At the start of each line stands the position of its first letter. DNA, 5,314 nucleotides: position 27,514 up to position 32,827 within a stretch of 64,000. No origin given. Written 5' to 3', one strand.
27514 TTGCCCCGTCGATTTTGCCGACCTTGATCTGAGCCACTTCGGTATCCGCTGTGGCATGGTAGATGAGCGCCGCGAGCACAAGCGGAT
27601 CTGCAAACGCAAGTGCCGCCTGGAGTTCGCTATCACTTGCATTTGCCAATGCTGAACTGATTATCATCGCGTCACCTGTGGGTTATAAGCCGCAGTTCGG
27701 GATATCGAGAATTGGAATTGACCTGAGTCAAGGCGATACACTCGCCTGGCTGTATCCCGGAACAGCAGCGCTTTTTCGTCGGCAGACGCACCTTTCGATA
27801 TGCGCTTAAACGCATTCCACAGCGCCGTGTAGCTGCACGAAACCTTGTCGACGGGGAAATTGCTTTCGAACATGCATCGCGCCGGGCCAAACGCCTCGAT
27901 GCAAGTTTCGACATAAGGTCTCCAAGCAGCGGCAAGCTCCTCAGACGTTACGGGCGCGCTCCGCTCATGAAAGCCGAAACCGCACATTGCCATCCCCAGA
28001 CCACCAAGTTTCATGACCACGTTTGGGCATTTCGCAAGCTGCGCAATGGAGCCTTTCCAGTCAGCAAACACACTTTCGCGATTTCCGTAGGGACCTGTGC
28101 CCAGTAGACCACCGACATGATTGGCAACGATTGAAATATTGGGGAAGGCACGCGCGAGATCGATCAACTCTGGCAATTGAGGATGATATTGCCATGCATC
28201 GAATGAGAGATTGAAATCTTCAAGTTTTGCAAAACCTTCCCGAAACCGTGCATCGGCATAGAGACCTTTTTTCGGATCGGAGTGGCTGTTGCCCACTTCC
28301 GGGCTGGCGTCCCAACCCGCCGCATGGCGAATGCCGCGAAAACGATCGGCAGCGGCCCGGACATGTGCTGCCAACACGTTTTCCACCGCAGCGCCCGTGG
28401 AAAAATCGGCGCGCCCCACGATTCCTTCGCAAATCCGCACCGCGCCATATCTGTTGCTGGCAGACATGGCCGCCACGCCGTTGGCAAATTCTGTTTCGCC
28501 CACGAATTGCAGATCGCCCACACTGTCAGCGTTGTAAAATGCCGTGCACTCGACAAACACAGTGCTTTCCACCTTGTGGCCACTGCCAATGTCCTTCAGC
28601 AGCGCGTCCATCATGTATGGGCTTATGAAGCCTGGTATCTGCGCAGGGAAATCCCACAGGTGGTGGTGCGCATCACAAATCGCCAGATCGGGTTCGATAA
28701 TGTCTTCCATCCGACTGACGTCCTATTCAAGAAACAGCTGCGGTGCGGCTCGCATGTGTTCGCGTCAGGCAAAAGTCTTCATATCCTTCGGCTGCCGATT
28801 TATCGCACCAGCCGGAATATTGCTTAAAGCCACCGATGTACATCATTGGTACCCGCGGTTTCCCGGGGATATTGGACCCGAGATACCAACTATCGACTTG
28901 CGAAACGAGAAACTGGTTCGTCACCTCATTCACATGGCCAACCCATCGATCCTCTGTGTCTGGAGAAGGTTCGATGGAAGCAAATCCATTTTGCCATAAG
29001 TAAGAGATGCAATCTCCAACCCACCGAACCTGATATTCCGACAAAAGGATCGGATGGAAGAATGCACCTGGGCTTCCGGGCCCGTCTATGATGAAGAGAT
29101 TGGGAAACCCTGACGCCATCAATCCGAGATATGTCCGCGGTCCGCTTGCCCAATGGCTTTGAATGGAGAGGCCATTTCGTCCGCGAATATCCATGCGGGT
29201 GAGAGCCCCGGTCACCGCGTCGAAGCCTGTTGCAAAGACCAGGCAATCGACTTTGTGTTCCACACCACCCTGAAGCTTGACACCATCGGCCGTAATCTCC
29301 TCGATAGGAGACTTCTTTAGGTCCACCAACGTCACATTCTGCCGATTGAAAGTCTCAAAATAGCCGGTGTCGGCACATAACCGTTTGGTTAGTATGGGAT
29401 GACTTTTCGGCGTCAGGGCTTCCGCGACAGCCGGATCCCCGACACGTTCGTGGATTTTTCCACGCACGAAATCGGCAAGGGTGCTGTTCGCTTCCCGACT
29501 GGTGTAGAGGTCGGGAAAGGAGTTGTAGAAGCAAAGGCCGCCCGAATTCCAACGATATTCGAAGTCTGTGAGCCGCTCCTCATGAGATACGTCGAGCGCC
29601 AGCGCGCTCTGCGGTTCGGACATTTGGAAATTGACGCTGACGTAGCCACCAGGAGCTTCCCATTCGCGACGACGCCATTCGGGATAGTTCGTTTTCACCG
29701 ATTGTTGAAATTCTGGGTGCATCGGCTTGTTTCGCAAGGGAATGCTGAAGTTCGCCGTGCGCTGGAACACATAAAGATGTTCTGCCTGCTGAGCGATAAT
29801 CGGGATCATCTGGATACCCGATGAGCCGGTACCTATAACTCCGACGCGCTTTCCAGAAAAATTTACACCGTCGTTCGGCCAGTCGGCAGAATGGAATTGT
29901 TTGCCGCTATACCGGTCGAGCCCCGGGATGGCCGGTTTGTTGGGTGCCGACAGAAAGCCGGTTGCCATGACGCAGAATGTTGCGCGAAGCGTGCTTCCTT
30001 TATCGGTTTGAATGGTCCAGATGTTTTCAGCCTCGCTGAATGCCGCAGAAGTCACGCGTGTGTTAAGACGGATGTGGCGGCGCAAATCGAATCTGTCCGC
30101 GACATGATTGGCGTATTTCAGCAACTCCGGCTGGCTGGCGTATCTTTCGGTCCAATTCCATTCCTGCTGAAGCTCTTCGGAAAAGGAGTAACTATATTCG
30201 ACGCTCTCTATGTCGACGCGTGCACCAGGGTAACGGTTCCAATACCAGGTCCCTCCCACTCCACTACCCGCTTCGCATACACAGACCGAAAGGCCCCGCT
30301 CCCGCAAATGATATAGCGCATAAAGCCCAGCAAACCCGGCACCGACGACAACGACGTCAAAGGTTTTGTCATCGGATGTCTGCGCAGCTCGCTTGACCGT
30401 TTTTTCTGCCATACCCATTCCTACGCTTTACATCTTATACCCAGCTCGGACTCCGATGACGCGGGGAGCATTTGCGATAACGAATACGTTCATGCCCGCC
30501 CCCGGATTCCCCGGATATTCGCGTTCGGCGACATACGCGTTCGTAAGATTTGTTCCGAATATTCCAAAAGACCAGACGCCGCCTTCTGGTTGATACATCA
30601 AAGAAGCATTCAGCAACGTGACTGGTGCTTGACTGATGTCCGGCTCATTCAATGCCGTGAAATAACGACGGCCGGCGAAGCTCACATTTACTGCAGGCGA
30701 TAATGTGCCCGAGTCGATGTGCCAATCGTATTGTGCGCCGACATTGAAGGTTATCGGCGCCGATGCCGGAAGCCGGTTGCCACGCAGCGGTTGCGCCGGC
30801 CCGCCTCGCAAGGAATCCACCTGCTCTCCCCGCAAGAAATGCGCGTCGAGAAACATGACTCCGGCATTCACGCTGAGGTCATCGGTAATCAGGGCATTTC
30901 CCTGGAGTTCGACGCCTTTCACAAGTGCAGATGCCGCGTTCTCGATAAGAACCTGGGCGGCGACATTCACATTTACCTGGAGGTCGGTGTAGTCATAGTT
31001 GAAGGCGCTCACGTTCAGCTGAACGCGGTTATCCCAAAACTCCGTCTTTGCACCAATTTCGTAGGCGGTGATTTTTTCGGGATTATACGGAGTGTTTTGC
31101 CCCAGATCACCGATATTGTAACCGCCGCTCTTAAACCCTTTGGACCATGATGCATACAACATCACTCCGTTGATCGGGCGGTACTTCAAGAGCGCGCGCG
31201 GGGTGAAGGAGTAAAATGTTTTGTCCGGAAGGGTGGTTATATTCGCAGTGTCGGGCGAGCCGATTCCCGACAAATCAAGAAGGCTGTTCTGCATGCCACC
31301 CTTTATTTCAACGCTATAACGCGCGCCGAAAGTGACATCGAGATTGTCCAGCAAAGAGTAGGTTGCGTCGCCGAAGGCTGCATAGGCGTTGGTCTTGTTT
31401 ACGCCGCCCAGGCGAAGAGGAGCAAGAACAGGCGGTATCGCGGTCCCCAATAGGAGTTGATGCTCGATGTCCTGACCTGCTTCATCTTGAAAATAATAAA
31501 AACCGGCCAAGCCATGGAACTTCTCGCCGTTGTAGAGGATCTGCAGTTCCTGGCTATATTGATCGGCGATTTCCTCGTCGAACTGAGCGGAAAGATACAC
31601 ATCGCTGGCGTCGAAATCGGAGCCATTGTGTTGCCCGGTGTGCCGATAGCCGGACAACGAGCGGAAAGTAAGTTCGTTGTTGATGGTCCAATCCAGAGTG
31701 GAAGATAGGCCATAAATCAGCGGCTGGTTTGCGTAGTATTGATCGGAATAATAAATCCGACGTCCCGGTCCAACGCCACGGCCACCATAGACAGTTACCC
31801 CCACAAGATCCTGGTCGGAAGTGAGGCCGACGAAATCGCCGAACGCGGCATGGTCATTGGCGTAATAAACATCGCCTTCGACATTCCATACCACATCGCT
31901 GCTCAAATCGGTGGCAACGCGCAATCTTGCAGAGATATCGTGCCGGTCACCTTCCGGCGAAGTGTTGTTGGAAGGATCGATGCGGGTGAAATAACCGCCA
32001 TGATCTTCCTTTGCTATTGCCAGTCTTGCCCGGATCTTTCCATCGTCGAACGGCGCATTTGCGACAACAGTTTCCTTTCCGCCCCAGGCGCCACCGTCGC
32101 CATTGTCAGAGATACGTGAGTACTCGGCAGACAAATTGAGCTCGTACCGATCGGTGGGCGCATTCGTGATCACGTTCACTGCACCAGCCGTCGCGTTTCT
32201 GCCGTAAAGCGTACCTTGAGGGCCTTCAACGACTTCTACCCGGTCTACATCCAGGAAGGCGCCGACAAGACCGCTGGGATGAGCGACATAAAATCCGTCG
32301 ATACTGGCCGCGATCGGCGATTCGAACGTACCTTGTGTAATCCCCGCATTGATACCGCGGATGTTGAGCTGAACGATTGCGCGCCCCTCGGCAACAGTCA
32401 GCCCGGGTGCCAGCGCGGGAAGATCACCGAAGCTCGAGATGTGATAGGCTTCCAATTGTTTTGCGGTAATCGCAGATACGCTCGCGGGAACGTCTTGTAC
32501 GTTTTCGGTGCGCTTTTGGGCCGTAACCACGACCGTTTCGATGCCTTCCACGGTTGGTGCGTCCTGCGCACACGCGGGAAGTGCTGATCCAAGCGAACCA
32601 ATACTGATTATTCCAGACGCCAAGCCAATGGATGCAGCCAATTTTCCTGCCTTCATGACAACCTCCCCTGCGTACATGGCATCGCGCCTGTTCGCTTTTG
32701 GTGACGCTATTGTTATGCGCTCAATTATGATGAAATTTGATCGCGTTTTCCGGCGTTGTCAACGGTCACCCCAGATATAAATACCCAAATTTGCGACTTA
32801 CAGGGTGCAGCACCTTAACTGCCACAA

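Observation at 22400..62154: Three stacked TonB-receptor-anchored oxidative utilization cassettes, each with a private regulator and operator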

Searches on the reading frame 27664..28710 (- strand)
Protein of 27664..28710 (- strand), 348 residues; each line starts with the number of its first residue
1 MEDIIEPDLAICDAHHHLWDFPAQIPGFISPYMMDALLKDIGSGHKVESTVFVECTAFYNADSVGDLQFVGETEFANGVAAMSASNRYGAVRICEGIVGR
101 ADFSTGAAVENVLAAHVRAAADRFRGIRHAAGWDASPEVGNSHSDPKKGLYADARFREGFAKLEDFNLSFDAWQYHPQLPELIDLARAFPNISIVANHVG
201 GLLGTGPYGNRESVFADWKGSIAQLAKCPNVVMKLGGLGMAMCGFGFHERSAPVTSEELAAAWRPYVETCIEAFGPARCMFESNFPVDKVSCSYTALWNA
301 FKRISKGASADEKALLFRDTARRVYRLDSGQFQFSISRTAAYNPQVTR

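Call 7: search_protein_families(library=pfam, proteins=[window:27664-28710:-], max_evalue=0.00001)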
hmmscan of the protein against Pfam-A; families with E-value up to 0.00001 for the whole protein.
window:27664-28710:- (348 aa): 1 family
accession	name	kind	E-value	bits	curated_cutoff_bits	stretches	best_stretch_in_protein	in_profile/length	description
PF04909.20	Amidohydro_2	-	9.5e-38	131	26.4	1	12-327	1-289/289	Amidohydrolase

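Call 40: search_protein_families(library=ncbifam, proteins=[window:27664-28710:-], max_evalue=0.00001)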
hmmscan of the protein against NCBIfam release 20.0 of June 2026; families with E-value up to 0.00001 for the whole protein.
window:27664-28710:- (348 aa): 1 family
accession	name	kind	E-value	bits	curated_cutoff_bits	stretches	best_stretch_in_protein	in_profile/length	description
NF052480.1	FuconLaconase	equivalog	3.4e-19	69.5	400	1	13-327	4-286/287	L-fucono-1,5-lactonase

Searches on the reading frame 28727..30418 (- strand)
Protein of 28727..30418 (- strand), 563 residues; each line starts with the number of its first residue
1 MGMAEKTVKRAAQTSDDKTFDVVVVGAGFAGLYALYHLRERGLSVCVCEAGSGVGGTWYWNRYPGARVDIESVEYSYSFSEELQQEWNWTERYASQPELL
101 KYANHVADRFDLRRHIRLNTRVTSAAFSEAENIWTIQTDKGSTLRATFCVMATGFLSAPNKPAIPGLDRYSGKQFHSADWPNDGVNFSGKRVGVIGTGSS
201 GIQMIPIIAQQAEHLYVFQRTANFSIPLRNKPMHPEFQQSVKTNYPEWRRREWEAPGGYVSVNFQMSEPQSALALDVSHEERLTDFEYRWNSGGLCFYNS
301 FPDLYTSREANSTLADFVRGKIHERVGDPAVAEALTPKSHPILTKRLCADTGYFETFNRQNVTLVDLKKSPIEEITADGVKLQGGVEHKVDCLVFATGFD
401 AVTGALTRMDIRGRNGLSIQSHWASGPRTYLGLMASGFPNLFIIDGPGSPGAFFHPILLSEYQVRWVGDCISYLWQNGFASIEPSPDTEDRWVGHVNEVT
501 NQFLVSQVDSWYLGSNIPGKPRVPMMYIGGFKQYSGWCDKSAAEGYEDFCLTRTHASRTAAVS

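Call 7: search_protein_families(library=pfam, proteins=[window:28727-30418:-], max_evalue=0.00001)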
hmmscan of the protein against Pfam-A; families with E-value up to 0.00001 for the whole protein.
window:28727-30418:- (563 aa): 9 families
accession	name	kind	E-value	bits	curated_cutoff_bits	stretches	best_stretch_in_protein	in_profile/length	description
PF13738.12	Pyr_redox_3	-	5.3e-20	72.3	30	1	23-223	1-198/305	Pyridine nucleotide-disulphide oxidoreductase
PF00743.25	FMO-like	-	1.9e-17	63.4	22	1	22-223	4-217/532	Flavin-binding monooxygenase-like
PF07992.20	Pyr_redox_2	-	4.9e-17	62.7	26.1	1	20-227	1-179/291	Pyridine nucleotide-disulphide oxidoreductase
PF01266.30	DAO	-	3.4e-11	43.7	27.9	1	21-60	1-41/353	FAD dependent oxidoreductase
PF13450.12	NAD_binding_8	-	8.4e-11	42.4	21.9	1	24-70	1-47/68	NAD(P)-binding Rossmann-like domain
PF03486.20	HI0933_like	-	1e-06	28.8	50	0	21-55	2-36/244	HI0933-like protein Rossmann domain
PF00890.30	FAD_binding_2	-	1.1e-06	28.5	20.4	1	21-60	1-40/414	FAD binding domain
PF13434.12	Lys_Orn_oxgnase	-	4.4e-06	26.5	21.3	0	83-224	81-225/339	L-lysine 6-monooxygenase/L-ornithine 5-monooxygenase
PF01946.23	Thi4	-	7.2e-06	25.9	26.2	0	18-58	16-58/235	Thi4 family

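Call 40: search_protein_families(library=ncbifam, proteins=[window:28727-30418:-], max_evalue=0.00001)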
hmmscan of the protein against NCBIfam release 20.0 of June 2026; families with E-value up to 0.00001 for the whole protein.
window:28727-30418:- (563 aa): 16 families
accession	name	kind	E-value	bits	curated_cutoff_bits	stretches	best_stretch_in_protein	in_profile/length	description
NF045818.1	Neo-PentlctneDsynPtlE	equivalog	1.3e-86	291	1100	2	17-252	46-286/587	neopentalenolactone/pentalenolactone D synthase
NF040505.1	ArsO_flavin_mono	equivalog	3.6e-30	105.6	425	1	21-224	2-195/346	ArsO family NAD(P)H-dependent flavin-containing monooxygenase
NF058570.1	trimeth_mono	equivalog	4.6e-13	49.1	675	1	50-202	55-207/443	trimethylamine monooxygenase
TIGR04018.1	Bthiol_YpdA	hypoth_equivalog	4.5e-11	42.1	339.9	1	21-226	1-189/316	YpdA family putative bacillithiol disulfide reductase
TIGR01292.1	TRX_reduct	equivalog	1.2e-09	37.4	343.45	0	127-224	82-176/300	thioredoxin-disulfide reductase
TIGR04046.1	MSMEG_0569_nitr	hypoth_equivalog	4.4e-09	35.8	498.35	1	21-205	2-177/400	MSMEG_0569 family flavin-dependent oxidoreductase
NF009410.0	PRK12771.1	subfamily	5.6e-09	35.1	516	1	12-58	131-177/566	NAD(P)-binding protein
TIGR03140.1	AhpF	equivalog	7.6e-09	34.6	502.9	0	115-217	281-380/515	alkyl hydroperoxide reductase subunit F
TIGR01790.1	carotene-cycl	subfamily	5.7e-08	32.3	209.5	1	21-157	1-140/387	lycopene cyclase family protein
NF041087.1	bile_acid_BaiCD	equivalog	1.6e-07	29.9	825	0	16-58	377-419/642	bile acid Fe-S flavoenzyme BaiCD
NF050086.1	pipecolate_AmaA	exception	2.6e-07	29.6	600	1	7-52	13-58/425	L-pipecolate oxidase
TIGR02032.1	GG-red-SF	subfamily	7.7e-07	29.1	158.8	0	20-51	1-32/297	geranylgeranyl reductase family protein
NF002480.1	PRK01747.1-1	equivalog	2.6e-06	26.2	540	0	10-53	239-282/645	bifunctional tRNA (5-methylaminomethyl-2-thiouridine)(34)-methyltransferase MnmC2/FAD-dependent 5-carboxymethylaminomethyl-2-thiouridine(34)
NF009477.0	PRK12843.1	equivalog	3.2e-06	25.9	758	1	7-57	4-54/578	FAD-dependent oxidoreductase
TIGR03467.1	HpnE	equivalog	3.4e-06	26.6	283.05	0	22-56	1-35/430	hydroxysqualene dehydroxylase HpnE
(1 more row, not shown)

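Call 41: find_related_loci(query=window:28727-30418:-, collection=genome_contigs, flank=10000)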
Query window:28727-30418:- (563 aa) in genome_contigs; peptide patterns used: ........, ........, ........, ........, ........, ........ (x = any residue, [..] = any of these).
176 stretches matched a pattern; 165 encode a relative of the query (tblastn E <= 1e-3); the best 80 are kept; 80 distinct loci.
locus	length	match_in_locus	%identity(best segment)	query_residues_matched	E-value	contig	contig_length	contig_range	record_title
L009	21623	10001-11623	56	18-563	0e+0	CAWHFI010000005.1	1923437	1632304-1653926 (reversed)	MAG: uncultured Alphaproteobacteria bacterium isolate MFD04540.bin.2.39 genome assembly, contig: contig_4436, whole geno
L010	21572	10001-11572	56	18-549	0e+0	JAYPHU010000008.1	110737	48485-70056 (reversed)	MAG: Rhodospirillaceae bacterium isolate 139577_S178_metabat_bins_sens.tsv.044 NODE_77_length_110737_cov_13.780687, whol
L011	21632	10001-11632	52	3-553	0e+0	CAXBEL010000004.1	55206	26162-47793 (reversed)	MAG TPA_asm: uncultured Flavobacteriaceae bacterium isolate ERR2762102_binner13_Refined_30 genome assembly, contig: ERZ3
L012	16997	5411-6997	56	12-549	0e+0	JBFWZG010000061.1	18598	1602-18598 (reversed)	MAG: Reyranellaceae bacterium isolate CA_2019_TPBS_182 NODE_13319_length_18598_cov_12.480050_TPBS, whole genome shotgun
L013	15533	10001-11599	55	8-549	0e+0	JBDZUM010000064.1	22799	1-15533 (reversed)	MAG: Rhodospirillaceae bacterium isolate PE_seawater44 NODE_595_length_22799, whole genome shotgun sequence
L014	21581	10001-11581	52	18-552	0e+0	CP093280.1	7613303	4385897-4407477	Pseudomonas silvicola strain T1-3-2 chromosome, complete genome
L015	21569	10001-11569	52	20-551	0e+0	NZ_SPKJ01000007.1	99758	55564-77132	Propylenella binzhouense strain L72 scaffold7.1-size99758, whole genome shotgun sequence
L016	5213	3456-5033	53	18-552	0e+0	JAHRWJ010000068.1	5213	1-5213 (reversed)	MAG: Immundisolibacteraceae bacterium isolate DC_out105 k91_786737, whole genome shotgun sequence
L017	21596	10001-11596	51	15-553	0e+0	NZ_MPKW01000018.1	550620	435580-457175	Mycolicibacterium sp. CBMA 234 Contig18, whole genome shotgun sequence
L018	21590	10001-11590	51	17-553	0e+0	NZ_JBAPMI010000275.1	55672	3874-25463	MAG: Mycobacterium sp. isolate MFD03683_ilm_asm_bin10 k127_474333, whole genome shotgun sequence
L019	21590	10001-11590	52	17-553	0e+0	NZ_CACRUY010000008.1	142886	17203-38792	Mycobacterium sp. Marseille-P9652, whole genome shotgun sequence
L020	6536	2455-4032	53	18-552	0e+0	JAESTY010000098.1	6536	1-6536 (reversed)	MAG: Immundisolibacteraceae bacterium isolate NORP326 CoAssembly_1227457, whole genome shotgun sequence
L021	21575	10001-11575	55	20-552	0e+0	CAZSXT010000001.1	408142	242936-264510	MAG TPA_asm: uncultured Rhodospirillaceae bacterium isolate SRP134809_co1_563 genome assembly, contig: NODE_5_length_408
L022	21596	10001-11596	52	13-551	0e+0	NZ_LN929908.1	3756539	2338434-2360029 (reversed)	Mycobacterium sp. M26, whole genome shotgun sequence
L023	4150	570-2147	53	20-549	0e+0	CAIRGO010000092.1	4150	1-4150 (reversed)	MAG: Akkermansiaceae bacterium isolate Loclat_bin-00801 genome assembly, contig: bin-00801:092/331, whole genome shotgun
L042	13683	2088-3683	51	12-551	0e+0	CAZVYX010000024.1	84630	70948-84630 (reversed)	MAG TPA_asm: uncultured Rhodospirillaceae bacterium isolate SRP200020_co2_21 genome assembly, contig: NODE_268_length_84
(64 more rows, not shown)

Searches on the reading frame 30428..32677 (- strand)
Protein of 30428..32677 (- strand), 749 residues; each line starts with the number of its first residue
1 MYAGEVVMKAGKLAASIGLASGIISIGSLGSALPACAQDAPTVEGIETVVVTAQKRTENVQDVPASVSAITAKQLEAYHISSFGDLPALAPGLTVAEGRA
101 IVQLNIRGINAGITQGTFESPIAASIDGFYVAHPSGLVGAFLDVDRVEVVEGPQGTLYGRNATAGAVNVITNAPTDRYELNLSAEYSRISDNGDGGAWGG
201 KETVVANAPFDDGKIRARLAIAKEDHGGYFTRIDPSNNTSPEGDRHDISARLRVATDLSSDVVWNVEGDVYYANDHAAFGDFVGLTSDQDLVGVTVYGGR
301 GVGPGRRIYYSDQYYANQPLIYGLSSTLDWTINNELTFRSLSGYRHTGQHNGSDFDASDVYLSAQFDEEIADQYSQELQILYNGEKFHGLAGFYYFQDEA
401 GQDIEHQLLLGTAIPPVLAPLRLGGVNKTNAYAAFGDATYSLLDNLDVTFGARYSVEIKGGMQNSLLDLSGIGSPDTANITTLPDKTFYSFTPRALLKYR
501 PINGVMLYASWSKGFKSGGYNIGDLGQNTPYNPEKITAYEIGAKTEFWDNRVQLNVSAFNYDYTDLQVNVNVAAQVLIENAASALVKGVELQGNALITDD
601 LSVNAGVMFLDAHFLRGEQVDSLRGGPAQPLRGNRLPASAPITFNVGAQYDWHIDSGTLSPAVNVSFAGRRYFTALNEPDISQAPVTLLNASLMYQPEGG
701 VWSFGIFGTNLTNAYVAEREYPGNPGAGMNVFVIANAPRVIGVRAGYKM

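Call 7: search_protein_families(library=pfam, proteins=[window:30428-32677:-], max_evalue=0.00001)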
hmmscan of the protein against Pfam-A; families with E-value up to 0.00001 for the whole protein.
window:30428-32677:- (749 aa): 2 families
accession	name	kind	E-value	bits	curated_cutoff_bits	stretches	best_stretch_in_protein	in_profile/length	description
PF00593.30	TonB_dep_Rec_b-barrel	-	2.6e-40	140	27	1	282-711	21-436/436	TonB dependent receptor-like, beta-barrel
PF07715.20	Plug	-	2.6e-14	54.1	23.9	1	60-166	2-107/107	TonB-dependent Receptor Plug Domain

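Call 19: find_encoding_contigs(protein=window:30428-32677:-, flank=10000, max_places=10)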
Protein window:30428-32677:- (749 aa): no gene with exactly this product is on record in the collection.

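Call 20: find_homologous_proteins(query=window:30428-32677:-, max_evalue=1e-30)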
Query window:30428-32677:- (749 aa): 2066 proteins with E <= 1e-30 among 8000 candidates; the best 120 are listed.
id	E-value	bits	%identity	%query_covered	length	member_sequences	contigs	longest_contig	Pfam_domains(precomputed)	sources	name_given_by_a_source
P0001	0.0e+0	1673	100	99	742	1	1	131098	PF07715.21,PF00593.31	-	-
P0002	6.2e-239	813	59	83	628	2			PF07715.21,PF00593.31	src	-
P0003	5.4e-167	575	42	98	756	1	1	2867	PF07715.21,PF00593.31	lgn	-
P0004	3.1e-141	490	37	96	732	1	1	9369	PF07715.21,PF00593.31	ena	-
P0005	1.0e-128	449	37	99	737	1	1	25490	PF07715.21,PF00593.31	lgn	-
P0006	1.1e-120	422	36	97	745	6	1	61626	PF07715.21,PF00593.31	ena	-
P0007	2.6e-120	421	37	94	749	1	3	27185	PF07715.21,PF00593.31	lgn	-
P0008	3.5e-113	397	36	93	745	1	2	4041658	PF07715.21,PF00593.31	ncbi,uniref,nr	ncbi:TonB-dependent receptor [Kordiimonas pumila]|uniref:TonB-dependent receptor n=1 Tax=Kordiimonas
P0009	2.8e-111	391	35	95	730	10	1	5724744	PF07715.21,PF00593.31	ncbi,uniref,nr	ncbi:TonB-dependent receptor [Rhizorhabdus wittichii]|uniref:TonB-dependent receptor n=1 Tax=Rhizorh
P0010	1.2e-107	379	35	92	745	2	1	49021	PF07715.21,PF00593.31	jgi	-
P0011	2.8e-106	374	36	94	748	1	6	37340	PF07715.21,PF00593.31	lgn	-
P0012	1.0e-105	373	36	94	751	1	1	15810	PF07715.21,PF00593.31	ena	-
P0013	1.1e-105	372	33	100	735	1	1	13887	PF07715.21,PF00593.31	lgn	-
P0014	4.0e-105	371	35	93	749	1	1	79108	PF07715.21,PF00593.31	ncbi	-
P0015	6.7e-103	363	36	95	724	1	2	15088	PF07715.21,PF00593.31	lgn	-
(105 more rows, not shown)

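Call 21: find_encoding_contigs(protein=P0001, flank=10000, max_places=5)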
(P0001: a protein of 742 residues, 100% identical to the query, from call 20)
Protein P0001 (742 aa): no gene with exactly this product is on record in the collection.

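Call 22: find_encoding_contigs(protein=P0005, flank=10000, max_places=3)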
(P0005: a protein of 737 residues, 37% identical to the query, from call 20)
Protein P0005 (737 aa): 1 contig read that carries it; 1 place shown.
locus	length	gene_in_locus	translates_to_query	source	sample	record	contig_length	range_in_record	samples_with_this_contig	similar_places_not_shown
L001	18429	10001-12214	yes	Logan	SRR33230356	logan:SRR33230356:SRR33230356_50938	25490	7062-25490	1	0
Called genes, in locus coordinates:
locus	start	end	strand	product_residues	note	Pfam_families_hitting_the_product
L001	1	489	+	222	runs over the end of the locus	PF00440:TetR_N, PF17932:TetR_C_24, PF17935:TetR_C_27 (weak)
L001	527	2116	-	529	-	PF00501:AMP-binding, PF13193:AMP-binding_C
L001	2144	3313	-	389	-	PF02771:Acyl-CoA_dh_N, PF02770:Acyl-CoA_dh_M, PF00441:Acyl-CoA_dh_1, PF08028:Acyl-CoA_dh_2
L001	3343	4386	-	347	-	PF00364:Biotin_lipoyl, PF02817:E3_binding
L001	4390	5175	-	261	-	PF00378:ECH_1, PF16113:ECH_2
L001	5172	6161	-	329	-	PF02779:Transket_pyr, PF02780:Transketolase_C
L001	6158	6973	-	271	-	PF00676:E1_dh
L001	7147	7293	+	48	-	-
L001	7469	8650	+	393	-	PF12697:Abhydrolase_6 (faint)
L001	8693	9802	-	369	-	PF20067:SSL_N (faint), PF08450:SGL, PF01731:Arylesterase (faint), PF03088:Str_synth (faint)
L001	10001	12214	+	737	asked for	PF07715:Plug, PF00593:TonB_dep_Rec_b-barrel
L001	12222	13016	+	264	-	PF00106:adh_short, PF08659:KR, PF13561:adh_short_C2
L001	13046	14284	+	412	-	PF00067:p450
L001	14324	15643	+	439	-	PF20510:HgmA_N, PF04209:HgmA_C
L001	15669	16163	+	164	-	PF13577:SnoaL_4, PF14534:DUF4440 (weak)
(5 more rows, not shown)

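Call 49: find_related_loci(query=window:30428-32677:-, collection=metagenome_contigs, flank=10000)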
Query window:30428-32677:- (749 aa) in metagenome_contigs; peptide patterns used: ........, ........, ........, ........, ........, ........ (x = any residue, [..] = any of these).
48 stretches matched a pattern; 2 encode a relative of the query (tblastn E <= 1e-3); 2 distinct loci.
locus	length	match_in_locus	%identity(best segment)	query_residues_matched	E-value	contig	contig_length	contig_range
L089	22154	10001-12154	28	46-749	1e-58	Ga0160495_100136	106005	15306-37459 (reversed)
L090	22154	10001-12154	28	46-749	4e-59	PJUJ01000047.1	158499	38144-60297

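Call 50: find_encoding_contigs(protein=P0002, flank=10000, max_places=3)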
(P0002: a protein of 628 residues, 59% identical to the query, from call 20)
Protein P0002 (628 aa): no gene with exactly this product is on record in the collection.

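Call 51: find_encoding_contigs(protein=P0004, flank=10000, max_places=2)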
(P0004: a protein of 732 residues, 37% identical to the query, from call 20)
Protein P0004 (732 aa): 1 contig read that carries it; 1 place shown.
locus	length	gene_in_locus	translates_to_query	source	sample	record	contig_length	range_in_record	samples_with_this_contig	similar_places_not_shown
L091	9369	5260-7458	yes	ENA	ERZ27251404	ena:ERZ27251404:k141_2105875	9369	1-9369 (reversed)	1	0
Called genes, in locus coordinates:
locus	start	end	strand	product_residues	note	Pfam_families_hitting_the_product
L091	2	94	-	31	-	?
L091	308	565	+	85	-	-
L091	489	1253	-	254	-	PF00392:GntR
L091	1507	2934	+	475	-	PF01636:APH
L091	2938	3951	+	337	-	PF23213: (weak), PF23212:DUF7064 (weak)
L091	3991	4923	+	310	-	PF14525:AraC_binding_2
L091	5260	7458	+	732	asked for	PF07715:Plug, PF00593:TonB_dep_Rec_b-barrel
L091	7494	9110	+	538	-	PF01636:APH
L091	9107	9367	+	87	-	?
